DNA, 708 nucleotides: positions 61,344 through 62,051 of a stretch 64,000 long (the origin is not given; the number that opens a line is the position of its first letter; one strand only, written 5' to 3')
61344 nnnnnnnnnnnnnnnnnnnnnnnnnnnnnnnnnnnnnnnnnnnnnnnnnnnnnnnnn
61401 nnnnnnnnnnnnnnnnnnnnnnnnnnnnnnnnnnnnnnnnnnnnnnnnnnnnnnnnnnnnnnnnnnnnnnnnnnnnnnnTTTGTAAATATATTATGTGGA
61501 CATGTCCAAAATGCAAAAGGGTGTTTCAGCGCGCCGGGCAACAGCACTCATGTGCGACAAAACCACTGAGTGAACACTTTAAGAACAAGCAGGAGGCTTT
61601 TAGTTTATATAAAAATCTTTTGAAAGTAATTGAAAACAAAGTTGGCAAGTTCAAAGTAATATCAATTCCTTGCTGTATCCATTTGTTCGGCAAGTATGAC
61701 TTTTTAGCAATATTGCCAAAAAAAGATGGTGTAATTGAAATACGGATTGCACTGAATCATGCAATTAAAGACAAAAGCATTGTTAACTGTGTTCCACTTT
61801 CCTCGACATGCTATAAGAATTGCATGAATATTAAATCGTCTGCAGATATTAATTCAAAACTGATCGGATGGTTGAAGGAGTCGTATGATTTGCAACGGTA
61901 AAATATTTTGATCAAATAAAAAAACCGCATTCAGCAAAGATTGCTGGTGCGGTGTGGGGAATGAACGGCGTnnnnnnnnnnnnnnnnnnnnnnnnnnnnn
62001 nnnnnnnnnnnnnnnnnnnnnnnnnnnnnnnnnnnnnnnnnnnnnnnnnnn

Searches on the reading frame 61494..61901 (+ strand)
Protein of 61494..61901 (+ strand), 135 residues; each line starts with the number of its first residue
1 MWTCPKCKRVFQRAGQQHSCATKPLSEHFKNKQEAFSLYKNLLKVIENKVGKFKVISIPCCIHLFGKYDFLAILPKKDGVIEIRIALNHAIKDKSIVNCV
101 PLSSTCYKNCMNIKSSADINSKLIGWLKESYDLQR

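Call 18: find_encoding_contigs(protein=window:61494-61901:+, flank=10000, max_places=2)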
Protein window:61494-61901:+ (135 aa): 2 contigs read that carry it; 2 places shown.
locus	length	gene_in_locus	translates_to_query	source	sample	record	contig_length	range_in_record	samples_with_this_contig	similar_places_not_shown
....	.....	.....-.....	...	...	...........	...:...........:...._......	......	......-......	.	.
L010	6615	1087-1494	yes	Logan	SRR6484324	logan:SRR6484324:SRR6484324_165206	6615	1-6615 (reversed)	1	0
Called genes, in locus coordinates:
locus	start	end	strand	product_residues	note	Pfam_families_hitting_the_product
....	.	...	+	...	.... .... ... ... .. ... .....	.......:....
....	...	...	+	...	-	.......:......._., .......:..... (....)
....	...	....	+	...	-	-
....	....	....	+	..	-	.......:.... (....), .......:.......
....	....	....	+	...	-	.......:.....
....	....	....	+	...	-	-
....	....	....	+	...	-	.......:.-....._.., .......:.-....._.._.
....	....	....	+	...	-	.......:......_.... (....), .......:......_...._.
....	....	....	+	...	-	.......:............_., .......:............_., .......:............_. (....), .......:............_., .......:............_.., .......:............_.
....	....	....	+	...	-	-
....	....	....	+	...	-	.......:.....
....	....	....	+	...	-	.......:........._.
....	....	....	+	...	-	-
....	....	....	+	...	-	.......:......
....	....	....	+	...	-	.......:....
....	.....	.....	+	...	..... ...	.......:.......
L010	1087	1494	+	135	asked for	PF18899:DUF5655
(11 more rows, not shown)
